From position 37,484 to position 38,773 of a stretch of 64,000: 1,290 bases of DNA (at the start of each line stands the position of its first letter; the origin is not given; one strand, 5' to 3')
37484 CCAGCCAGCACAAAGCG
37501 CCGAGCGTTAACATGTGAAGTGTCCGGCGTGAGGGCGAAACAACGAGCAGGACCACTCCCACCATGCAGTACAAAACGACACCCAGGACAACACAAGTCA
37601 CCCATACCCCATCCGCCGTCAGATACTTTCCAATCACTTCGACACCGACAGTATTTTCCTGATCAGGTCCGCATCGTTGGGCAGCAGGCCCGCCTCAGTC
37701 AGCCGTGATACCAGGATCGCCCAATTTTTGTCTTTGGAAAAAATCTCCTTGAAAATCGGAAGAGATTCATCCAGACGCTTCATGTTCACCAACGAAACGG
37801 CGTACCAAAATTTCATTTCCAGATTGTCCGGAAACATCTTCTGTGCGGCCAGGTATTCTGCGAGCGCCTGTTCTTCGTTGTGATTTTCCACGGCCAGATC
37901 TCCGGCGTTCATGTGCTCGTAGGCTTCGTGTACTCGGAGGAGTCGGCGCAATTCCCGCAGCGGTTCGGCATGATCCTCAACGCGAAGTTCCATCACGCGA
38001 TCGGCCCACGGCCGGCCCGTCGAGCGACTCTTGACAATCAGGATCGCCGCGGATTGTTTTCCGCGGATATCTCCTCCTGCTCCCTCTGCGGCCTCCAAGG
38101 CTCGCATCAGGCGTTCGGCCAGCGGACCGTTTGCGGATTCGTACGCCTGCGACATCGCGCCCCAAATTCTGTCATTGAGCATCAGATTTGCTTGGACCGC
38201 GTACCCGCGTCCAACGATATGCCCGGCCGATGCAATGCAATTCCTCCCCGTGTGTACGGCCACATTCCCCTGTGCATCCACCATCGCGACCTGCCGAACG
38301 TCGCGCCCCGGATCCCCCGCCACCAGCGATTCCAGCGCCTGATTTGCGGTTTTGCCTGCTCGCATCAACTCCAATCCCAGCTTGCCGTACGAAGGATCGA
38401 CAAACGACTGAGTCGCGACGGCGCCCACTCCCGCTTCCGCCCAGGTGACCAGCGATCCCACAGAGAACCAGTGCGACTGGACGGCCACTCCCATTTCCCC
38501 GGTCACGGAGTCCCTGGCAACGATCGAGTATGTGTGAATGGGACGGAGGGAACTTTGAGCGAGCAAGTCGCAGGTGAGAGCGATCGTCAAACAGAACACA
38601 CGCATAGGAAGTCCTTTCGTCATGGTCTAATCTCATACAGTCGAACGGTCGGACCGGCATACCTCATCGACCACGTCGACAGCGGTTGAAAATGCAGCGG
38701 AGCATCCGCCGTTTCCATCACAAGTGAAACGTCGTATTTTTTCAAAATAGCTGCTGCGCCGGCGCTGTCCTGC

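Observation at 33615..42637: Eight-gene coupled operon resembling a lipid-linked aminosugar transfer (Arn/Flm-like) system with extra components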

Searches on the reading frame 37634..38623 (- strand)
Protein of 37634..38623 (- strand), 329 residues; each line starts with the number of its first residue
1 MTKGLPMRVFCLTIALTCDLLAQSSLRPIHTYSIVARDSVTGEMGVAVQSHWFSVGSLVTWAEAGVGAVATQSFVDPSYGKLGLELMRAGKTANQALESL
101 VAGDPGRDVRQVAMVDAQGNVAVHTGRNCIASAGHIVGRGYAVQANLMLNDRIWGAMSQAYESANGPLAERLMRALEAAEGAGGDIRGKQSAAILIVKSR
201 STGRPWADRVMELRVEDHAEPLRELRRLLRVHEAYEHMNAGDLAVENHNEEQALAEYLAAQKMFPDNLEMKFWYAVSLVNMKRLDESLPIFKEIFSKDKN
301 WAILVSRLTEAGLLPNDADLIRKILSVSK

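Call 4: search_protein_families(library=pfam, proteins=[window:37634-38623:-], max_evalue=0.1)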
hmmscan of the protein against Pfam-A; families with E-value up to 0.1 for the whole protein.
window:37634-38623:- (329 aa): 5 families
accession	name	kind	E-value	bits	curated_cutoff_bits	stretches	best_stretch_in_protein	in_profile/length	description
PF06267.17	DUF1028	-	1.6e-72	243.9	26.2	1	31-225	1-193/193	Family of unknown function (DUF1028)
PF13432.12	TPR_16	-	0.00017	22.4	32.7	1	240-293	3-56/65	Tetratricopeptide repeat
PF14559.12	TPR_19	-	0.0003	21.5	25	1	245-301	2-58/68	Tetratricopeptide repeat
PF07719.23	TPR_2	-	0.021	15.4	27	0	234-267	1-34/34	Tetratricopeptide repeat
PF14561.12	TPR_20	-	0.098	13.4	25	0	252-302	6-56/90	Tetratricopeptide repeat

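Call 5: search_protein_families(library=ncbifam, proteins=[window:37634-38623:-], max_evalue=0.1)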
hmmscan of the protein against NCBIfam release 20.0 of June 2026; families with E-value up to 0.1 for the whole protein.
window:37634-38623:- (329 aa): 1 family
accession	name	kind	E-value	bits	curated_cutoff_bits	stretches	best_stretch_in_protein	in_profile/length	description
NF052415.1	T3SS_chap_SctY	equivalog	0.06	13.9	70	0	241-299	13-71/106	type III secretion apparatus assembly chaperone SctY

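Call 69: search_solved_structures(query=window:37634-38623:-, max_evalue=0.001)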
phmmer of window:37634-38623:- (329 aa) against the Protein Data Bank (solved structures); distinct sequences matched with E-value up to 0.001: 1.
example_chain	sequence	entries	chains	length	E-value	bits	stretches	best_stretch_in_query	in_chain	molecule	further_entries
2imh_A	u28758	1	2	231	3.7e-19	72.3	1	31-198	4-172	Hypothetical protein UNP Q5LQD5_SILPO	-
